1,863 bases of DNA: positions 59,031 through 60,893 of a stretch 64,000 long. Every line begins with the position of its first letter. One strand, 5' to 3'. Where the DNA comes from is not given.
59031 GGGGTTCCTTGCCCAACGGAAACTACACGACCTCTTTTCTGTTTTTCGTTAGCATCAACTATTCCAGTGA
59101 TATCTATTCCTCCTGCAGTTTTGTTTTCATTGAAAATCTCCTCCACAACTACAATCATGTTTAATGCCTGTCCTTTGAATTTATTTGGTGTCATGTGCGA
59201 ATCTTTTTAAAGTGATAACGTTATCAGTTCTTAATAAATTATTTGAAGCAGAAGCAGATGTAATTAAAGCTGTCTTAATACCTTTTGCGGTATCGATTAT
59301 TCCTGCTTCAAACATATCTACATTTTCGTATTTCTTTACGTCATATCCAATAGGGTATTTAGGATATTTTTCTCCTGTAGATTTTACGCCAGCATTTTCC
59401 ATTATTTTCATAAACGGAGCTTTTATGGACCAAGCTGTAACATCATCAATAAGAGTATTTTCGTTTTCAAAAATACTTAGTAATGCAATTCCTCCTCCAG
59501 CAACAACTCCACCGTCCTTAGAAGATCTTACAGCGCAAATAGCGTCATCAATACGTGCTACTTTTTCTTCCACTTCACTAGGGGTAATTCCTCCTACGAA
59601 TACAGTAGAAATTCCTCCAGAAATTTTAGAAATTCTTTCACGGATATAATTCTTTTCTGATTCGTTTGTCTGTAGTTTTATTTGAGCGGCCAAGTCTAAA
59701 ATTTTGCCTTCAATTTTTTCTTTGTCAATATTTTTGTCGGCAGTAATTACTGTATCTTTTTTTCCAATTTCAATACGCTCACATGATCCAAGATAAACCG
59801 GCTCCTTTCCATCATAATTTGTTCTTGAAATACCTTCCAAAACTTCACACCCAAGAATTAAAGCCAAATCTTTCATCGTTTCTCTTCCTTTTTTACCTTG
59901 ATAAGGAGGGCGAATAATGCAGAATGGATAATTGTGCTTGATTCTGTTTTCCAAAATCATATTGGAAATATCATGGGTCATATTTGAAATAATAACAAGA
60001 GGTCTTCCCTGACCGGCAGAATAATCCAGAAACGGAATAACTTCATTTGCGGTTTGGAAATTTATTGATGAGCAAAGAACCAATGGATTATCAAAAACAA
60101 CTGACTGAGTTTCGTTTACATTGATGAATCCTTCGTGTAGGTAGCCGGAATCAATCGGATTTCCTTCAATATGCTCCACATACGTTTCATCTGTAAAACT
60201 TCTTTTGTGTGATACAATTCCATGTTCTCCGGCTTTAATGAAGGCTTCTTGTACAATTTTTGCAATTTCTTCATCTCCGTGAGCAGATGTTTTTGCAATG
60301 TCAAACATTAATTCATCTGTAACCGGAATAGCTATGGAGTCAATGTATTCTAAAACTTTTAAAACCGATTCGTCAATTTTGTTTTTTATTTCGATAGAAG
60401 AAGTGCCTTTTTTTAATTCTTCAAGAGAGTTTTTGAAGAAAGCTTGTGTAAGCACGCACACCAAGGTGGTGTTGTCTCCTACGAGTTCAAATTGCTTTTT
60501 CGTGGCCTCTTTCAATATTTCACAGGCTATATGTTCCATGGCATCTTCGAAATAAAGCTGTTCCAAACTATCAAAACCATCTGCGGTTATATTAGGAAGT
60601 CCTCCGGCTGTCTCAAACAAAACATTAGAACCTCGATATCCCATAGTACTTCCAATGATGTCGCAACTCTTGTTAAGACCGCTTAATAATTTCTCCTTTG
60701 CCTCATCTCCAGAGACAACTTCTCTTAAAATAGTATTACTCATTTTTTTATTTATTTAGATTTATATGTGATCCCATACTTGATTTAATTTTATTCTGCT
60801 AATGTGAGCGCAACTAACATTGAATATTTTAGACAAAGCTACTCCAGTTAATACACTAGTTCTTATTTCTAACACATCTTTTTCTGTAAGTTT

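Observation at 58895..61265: Phage-encoded GroEL plus GroES pair in inverted order, with an HNH homing endonuclease immediately upstream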

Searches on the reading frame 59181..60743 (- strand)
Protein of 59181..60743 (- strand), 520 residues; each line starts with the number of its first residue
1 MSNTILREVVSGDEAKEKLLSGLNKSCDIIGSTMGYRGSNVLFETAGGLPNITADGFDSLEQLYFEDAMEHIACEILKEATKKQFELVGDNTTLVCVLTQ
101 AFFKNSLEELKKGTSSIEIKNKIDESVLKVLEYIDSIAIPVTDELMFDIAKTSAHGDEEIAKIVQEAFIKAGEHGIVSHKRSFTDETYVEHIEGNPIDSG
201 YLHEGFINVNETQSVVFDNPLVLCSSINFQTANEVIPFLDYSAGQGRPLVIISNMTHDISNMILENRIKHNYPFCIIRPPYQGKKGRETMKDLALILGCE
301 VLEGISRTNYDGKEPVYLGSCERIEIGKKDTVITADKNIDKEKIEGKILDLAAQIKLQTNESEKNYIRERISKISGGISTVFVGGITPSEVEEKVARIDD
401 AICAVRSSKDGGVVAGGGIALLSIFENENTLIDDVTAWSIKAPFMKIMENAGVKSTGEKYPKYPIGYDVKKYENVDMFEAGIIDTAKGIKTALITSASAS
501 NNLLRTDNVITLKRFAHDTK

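Call 4: search_protein_families(library=phrogs, proteins=[window:59181-60743:-], max_evalue=0.001)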
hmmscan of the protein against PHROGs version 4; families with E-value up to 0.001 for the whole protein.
window:59181-60743:- (520 aa): 1 family
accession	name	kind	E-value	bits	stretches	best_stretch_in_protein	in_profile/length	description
phrog_5725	-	other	7.8e-98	329.4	1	7-514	5-535/540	chaperonin groEL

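Call 5: search_protein_families(library=pfam, proteins=[window:59181-60743:-], max_evalue=0.01)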
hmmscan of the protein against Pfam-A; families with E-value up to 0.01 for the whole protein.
window:59181-60743:- (520 aa): 1 family
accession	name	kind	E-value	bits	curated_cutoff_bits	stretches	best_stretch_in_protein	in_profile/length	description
PF00118.29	Cpn60_TCP1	-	1.3e-38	133.4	34.3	2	28-232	3-213/490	TCP-1/cpn60 chaperonin family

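Call 8: search_dna_similar(query=window:59181-60743:-, collection=phages, mode=protein, max_rows=60)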
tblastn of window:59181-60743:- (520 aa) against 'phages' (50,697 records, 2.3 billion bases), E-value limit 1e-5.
Records with a match: 251; places in all: 251; records where one place covers at least 80% of the query: 189.
Best place of each record, by identity: <60% 251.
By first word of the organism name: Vibrio 89; Flavobacterium 73; Staphylococcus 11; Cellulophaga 9; Pseudomonas 9; Bacillus 8; uncultured 7; Klebsiella 7; Bacteroides 6; Bacteriophage 4; and 15 more.
By host as written in the record: - 79; Flavobacterium sp. BAL314 68; Staphylococcus aureus 8; Cellulophaga sp. HaHa_2_95 4; Flavobacterium sp. LMO8 4; Bacillus subtilis 4; Pseudomonas aeruginosa 4; Vibrio parahaemolyticus 3; and 56 more.
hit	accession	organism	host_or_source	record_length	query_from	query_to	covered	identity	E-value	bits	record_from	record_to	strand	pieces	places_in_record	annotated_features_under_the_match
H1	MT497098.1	Flavobacterium phage vB_FspP_elemoC_15-9A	Flavobacterium sp. BAL314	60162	5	514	98%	38.8%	6e-104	347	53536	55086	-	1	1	chaperonin GroEL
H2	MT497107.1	Flavobacterium phage vB_FspP_elemoC_3-9B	Flavobacterium sp. BAL314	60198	5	514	98%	38.8%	6e-104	347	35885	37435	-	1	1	chaperonin GroEL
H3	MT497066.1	Flavobacterium phage vB_FspP_elemoC_13-1C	Flavobacterium sp. BAL314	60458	5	514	98%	38.8%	6e-104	347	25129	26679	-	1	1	chaperonin GroEL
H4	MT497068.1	Flavobacterium phage vB_FspP_elemoB_14-3B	Flavobacterium sp. BAL314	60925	5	514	98%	38.8%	6e-104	347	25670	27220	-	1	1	chaperonin GroEL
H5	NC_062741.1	Flavobacterium phage vB_FspP_elemoB_14-3B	Flavobacterium sp. BAL314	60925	5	514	98%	38.8%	6e-104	347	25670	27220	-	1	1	chaperonin groEL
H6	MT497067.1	Flavobacterium phage vB_FspP_elemoC_14-1A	Flavobacterium sp. BAL314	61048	5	514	98%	38.8%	6e-104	347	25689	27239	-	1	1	chaperonin GroEL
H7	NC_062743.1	Flavobacterium phage vB_FspP_elemoC_14-1A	Flavobacterium sp. BAL314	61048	5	514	98%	38.8%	6e-104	347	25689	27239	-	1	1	chaperonin groEL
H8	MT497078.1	Flavobacterium phage vB_FspP_elemoE_10-3D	Flavobacterium sp. BAL314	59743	5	514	98%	38.6%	1e-103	347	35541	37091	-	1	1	chaperonin GroEL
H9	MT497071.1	Flavobacterium phage vB_FspP_elemoF_6-3D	Flavobacterium sp. BAL314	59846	5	514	98%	38.6%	1e-103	347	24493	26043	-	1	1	chaperonin GroEL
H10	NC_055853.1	Flavobacterium phage vB_FspP_elemoF_6-3D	Flavobacterium sp. BAL314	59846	5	514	98%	38.6%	1e-103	347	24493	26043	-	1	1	chaperonin groEL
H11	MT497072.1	Flavobacterium phage vB_FspP_elemoE_6-9C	Flavobacterium sp. BAL314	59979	5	514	98%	38.6%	1e-103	347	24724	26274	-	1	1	chaperonin GroEL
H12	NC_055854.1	Flavobacterium phage vB_FspP_elemoE_6-9C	Flavobacterium sp. BAL314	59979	5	514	98%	38.6%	1e-103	347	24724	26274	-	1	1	chaperonin groEL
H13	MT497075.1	Flavobacterium phage vB_FspP_elemoA_1-9A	Flavobacterium sp. BAL314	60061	5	514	98%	38.6%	1e-103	347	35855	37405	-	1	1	chaperonin GroEL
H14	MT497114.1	Flavobacterium phage vB_FspP_elemoA_7-3A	Flavobacterium sp. BAL314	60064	5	514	98%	38.6%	1e-103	347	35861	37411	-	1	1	chaperonin GroEL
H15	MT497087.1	Flavobacterium phage vB_FspP_elemoA_13-1B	Flavobacterium sp. BAL314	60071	5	514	98%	38.6%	1e-103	347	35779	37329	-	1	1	chaperonin GroEL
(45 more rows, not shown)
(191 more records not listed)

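Call 9: get_annotated_region(hit=H1, flank=4000)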
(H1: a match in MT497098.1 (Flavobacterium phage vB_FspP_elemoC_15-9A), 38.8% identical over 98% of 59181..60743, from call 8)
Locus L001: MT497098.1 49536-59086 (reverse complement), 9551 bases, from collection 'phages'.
description: Flavobacterium phage vB_FspP_elemoC_15-9A, partial genome.
organism: Flavobacterium phage vB_FspP_elemoC_15-9A (NCBI taxid 2743810)
taxonomy: Viruses; Duplodnaviria; Heunggongvirae; Uroviricota; Caudoviricetes; Elemovirus
host: Flavobacterium sp. BAL314; source: Baltic Sea mesocosm; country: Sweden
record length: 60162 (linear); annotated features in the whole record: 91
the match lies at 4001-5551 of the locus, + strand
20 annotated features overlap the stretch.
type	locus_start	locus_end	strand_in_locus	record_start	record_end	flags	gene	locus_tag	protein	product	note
CDS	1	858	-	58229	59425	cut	-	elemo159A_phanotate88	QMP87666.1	hypothetical protein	-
CDS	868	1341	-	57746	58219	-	-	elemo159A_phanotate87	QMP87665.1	DUF285 domain-containing protein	-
CDS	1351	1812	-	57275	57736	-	-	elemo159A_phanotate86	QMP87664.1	D-alanyl-D-alanine carboxypeptidase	-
CDS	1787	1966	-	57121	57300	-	-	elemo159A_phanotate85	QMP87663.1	hypothetical protein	-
CDS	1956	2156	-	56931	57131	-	-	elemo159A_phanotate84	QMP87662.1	hypothetical protein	-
CDS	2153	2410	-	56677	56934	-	-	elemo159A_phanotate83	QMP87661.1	hypothetical protein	-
CDS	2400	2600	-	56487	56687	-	-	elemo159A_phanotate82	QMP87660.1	hypothetical protein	-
CDS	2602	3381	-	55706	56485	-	-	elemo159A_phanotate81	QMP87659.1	putative YapH protein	-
CDS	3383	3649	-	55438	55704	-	-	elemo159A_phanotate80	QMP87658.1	hypothetical protein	-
CDS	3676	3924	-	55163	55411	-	-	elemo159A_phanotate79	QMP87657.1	hypothetical protein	-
CDS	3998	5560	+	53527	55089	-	-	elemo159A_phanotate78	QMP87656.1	chaperonin GroEL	chaperonin GroEL (HSP60 family)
CDS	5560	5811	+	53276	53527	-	-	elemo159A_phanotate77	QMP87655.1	co-chaperonin GroES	co-chaperonin GroES (HSP10)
CDS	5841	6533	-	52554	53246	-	-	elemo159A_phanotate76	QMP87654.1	hypothetical protein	-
CDS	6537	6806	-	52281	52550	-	-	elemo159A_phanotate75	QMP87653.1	hypothetical protein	-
CDS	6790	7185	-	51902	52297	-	-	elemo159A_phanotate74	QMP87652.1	hypothetical protein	-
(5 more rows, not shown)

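Call 10: search_dna_similar(query=window:59181-60743:-, collection=phages, mode=protein, max_rows=60, rows=spread)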
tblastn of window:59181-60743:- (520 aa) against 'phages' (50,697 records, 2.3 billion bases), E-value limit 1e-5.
Records with a match: 251; places in all: 251; records where one place covers at least 80% of the query: 189.
Best place of each record, by identity: <60% 251.
By first word of the organism name: Vibrio 89; Flavobacterium 73; Staphylococcus 11; Cellulophaga 9; Pseudomonas 9; Bacillus 8; uncultured 7; Klebsiella 7; Bacteroides 6; Bacteriophage 4; and 15 more.
By host as written in the record: - 79; Flavobacterium sp. BAL314 68; Staphylococcus aureus 8; Cellulophaga sp. HaHa_2_95 4; Flavobacterium sp. LMO8 4; Bacillus subtilis 4; Pseudomonas aeruginosa 4; Vibrio parahaemolyticus 3; and 56 more.
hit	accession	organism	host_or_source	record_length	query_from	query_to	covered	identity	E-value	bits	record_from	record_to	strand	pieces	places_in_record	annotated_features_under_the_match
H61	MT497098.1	Flavobacterium phage vB_FspP_elemoC_15-9A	Flavobacterium sp. BAL314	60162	5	514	98%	38.8%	6e-104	347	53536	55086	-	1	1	chaperonin GroEL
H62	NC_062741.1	Flavobacterium phage vB_FspP_elemoB_14-3B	Flavobacterium sp. BAL314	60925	5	514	98%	38.8%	6e-104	347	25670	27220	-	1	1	chaperonin groEL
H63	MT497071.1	Flavobacterium phage vB_FspP_elemoF_6-3D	Flavobacterium sp. BAL314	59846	5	514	98%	38.6%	1e-103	347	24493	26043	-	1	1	chaperonin GroEL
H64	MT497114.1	Flavobacterium phage vB_FspP_elemoA_7-3A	Flavobacterium sp. BAL314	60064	5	514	98%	38.6%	1e-103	347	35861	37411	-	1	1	chaperonin GroEL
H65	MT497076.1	Flavobacterium phage vB_FspP_elemoA_1-9B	Flavobacterium sp. BAL314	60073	5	514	98%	38.6%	1e-103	347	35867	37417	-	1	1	chaperonin GroEL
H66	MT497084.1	Flavobacterium phage vB_FspP_elemoA_12-1B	Flavobacterium sp. BAL314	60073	5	514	98%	38.6%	1e-103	347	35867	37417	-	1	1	chaperonin GroEL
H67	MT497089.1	Flavobacterium phage vB_FspP_elemoA_13-3B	Flavobacterium sp. BAL314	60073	5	514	98%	38.6%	1e-103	347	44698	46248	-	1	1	chaperonin GroEL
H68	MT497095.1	Flavobacterium phage vB_FspP_elemoA_14-9B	Flavobacterium sp. BAL314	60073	5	514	98%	38.6%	1e-103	347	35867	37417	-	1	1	chaperonin GroEL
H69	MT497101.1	Flavobacterium phage vB_FspP_elemoA_2-5B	Flavobacterium sp. BAL314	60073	5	514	98%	38.6%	1e-103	347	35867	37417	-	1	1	chaperonin GroEL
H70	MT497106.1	Flavobacterium phage vB_FspP_elemoA_3-9A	Flavobacterium sp. BAL314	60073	5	514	98%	38.6%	1e-103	347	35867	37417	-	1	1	chaperonin GroEL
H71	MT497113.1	Flavobacterium phage vB_FspP_elemoA_6-9A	Flavobacterium sp. BAL314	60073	5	514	98%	38.6%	1e-103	347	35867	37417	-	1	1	chaperonin GroEL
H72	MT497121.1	Flavobacterium phage vB_FspP_elemoA_8-1D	Flavobacterium sp. BAL314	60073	5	514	98%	38.6%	1e-103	347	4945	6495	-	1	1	chaperonin GroEL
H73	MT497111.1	Flavobacterium phage vB_FspP_elemoA_5-9B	Flavobacterium sp. BAL314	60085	5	514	98%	38.6%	1e-103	347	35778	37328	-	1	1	chaperonin GroEL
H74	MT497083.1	Flavobacterium phage vB_FspP_elemoA_11-9C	Flavobacterium sp. BAL314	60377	5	514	98%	38.6%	1e-103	347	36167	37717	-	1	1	chaperonin GroEL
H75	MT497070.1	Flavobacterium phage vB_FspP_elemoA_2-5C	Flavobacterium sp. BAL314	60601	5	514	98%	38.6%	1e-103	347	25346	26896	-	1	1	chaperonin GroEL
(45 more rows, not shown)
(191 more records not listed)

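Call 12: search_solved_structures(query=window:59181-60743:-, show_alignments=2, max_evalue=1e-10)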
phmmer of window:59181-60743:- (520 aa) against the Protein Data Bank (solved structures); distinct sequences matched with E-value up to 1e-10: 66 (the best 60 are shown).
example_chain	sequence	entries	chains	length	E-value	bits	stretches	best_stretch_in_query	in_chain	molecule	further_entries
9rwr_A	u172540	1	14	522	9.8e-76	258.6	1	12-513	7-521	Ancestral Fibrobacteres-Chlorobi-Bacteroidetes Group Chaperonin (AFCB)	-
4v4o_A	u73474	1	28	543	9.8e-69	235.5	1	12-513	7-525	cpn60(GroEL)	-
8wuc_A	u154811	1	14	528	1.8e-67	231.4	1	7-510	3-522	Chaperonin GroEL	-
8wu4_A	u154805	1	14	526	1.8e-67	231.3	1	7-510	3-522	Chaperonin GroEL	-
8wuw_A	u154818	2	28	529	2.5e-66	227.6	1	7-508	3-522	Chaperonin GroEL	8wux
4pj1_A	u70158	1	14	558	3e-66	227.3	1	7-510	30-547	60 kDa heat shock protein, mitochondrial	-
8g7o_A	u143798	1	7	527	3.4e-66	227.2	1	7-510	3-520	60 kDa heat shock protein, mitochondrial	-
9l8p_A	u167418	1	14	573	3.4e-66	227.1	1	6-510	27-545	60 kDa heat shock protein, mitochondrial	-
8g7j_A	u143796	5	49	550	3.6e-66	227.1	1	7-510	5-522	60 kDa heat shock protein, mitochondrial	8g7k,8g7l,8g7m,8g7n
2eu1_A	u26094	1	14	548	4.6e-66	226.7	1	7-511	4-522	GROEL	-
6mrc_H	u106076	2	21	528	4.8e-66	226.7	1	7-510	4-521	60 kDa heat shock protein, mitochondrial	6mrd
7azp_A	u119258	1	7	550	4.8e-66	226.7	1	7-510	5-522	60 kDa heat shock protein, mitochondrial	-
8u39_G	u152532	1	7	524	5.2e-66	226.5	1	8-510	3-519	60 kDa heat shock protein, mitochondrial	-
9shg_A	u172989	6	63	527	6.1e-66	226.3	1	7-510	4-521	60 kDa heat shock protein, mitochondrial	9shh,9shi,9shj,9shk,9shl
6ht7_J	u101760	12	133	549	6.4e-66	226.2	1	7-510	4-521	60 kDa heat shock protein, mitochondrial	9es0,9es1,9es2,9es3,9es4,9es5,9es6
6tmt_A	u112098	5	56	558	3.1e-26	95.3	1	10-427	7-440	Putative GroEL-like chaperonine protein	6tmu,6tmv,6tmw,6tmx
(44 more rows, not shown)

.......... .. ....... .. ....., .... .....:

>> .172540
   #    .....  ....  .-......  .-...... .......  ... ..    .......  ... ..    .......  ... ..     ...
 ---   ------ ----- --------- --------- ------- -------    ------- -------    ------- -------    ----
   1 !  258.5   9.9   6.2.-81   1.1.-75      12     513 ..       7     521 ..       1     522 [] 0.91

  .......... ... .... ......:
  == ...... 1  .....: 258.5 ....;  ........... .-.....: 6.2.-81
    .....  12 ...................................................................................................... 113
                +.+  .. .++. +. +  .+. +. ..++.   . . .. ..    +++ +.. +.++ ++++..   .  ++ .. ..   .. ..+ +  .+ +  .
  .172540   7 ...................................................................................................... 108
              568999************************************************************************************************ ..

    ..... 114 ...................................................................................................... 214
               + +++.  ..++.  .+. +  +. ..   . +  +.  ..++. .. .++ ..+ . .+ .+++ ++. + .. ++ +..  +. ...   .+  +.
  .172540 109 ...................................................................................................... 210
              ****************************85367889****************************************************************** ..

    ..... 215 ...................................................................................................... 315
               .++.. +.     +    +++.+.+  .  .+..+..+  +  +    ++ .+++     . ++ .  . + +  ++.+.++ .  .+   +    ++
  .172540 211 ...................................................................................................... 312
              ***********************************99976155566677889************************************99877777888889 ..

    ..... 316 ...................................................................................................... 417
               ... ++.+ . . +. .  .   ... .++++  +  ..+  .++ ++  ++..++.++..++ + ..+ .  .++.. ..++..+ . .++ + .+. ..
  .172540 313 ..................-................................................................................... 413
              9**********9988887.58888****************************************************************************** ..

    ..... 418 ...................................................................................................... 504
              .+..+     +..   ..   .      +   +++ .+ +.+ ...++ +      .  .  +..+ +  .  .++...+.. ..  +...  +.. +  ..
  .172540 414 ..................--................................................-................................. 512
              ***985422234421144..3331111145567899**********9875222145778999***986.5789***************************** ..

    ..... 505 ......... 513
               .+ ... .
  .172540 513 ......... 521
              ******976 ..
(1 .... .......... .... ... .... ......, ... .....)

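Call 23: find_related_loci(query=window:59181-60743:-, collection=viral_contigs, flank=5000)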
Query window:59181-60743:- (520 aa) in viral_contigs; peptide patterns used: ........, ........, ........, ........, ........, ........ (x = any residue, [..] = any of these).
45 stretches matched a pattern, but none encodes a relative of the query by tblastn (E <= 1e-3).

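Call 24: find_homologous_proteins(query=window:59181-60743:-, max_evalue=1e-30)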
Query window:59181-60743:- (520 aa): 340 proteins with E <= 1e-30 among 8000 candidates; the best 120 are listed.
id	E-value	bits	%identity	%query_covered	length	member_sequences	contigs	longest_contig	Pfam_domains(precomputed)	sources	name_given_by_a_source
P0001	2.6e-298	1008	89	100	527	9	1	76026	PF00118.30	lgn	-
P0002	2.9e-283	958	84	100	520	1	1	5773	PF00118.30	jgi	-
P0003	2.1e-282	955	83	100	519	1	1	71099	PF00118.30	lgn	-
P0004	1.8e-274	929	82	100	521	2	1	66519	PF00118.30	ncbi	-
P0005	9.5e-274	927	81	100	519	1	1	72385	PF00118.30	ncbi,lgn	ncbi:MAG: TCP-1/cpn60 chaperonin family protein [Bacteroidota bacterium]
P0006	1.7e-270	916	79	100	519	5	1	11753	PF00118.30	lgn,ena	-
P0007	2.3e-264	896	77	100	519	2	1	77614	PF00118.30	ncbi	-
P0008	3.0e-264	895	78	100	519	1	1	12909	PF00118.30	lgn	-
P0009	9.1e-264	894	77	100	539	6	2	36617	PF00118.30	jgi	jgi:chaperonin GroEL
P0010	2.8e-263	892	77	100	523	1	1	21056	PF00118.30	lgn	-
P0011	5.3e-263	891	78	100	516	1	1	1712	PF00118.30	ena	-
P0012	4.9e-261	885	76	100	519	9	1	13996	PF00118.30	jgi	jgi:chaperonin GroEL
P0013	5.0e-261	885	77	100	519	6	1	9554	PF00118.30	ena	-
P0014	8.0e-261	884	76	100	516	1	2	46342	PF00118.30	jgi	jgi:chaperonin GroEL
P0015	1.2e-260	883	76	100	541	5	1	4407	PF00118.30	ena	-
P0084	1.9e-186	639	58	98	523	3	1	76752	PF00118.30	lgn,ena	-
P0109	1.0e-154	534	47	99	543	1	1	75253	PF00118.30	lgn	-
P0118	7.4e-146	505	47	99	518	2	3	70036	PF00118.30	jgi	-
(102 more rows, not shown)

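Call 25: find_encoding_contigs(protein=P0001, flank=6000, max_places=2)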
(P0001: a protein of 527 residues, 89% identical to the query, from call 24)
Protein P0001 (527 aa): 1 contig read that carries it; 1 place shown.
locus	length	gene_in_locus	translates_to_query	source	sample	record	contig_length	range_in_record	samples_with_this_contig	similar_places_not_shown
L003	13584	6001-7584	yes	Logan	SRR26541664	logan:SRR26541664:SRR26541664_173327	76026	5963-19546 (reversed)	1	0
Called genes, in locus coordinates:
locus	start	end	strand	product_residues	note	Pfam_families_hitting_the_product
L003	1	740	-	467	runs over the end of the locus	-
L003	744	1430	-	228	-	-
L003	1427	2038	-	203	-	-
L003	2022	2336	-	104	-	-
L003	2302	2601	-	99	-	-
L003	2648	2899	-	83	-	-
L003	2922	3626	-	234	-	-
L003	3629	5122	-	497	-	PF22842:Pel9A-like_beta_helix (weak)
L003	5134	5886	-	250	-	-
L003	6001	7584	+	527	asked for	PF00118:Cpn60_TCP1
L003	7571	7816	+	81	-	-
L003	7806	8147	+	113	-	PF00166:Cpn10 (weak)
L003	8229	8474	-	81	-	PF24729:Acb2_Tad1_hairpin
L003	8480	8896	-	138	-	-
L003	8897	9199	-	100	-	-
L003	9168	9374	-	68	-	PF21825:Sequestin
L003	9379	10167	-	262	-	-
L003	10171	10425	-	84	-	-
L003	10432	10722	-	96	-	-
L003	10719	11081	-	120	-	-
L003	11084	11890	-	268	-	PF16473:Rv2179c-like (faint)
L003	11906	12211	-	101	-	-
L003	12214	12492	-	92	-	-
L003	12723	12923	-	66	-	-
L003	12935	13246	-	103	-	PF00436:SSB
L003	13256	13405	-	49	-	-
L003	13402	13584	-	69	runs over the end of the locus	-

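Call 26: find_encoding_contigs(protein=P0003, flank=6000, max_places=2)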
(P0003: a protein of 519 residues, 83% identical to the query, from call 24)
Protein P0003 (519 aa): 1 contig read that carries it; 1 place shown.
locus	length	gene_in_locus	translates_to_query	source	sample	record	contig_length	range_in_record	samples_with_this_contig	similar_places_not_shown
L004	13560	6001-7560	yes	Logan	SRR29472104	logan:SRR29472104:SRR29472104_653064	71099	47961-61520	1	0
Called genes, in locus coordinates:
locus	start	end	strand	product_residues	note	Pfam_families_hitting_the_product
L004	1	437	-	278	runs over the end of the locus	-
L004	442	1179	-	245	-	-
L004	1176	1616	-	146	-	PF05257:CHAP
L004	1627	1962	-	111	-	-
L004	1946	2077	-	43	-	-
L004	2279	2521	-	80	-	-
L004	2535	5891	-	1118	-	-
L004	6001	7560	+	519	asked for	PF00118:Cpn60_TCP1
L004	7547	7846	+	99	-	PF00166:Cpn10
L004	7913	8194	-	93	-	PF11195:Tad2-like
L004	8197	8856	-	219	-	-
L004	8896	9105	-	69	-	PF21825:Sequestin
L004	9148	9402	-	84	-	-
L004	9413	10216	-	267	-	-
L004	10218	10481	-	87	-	-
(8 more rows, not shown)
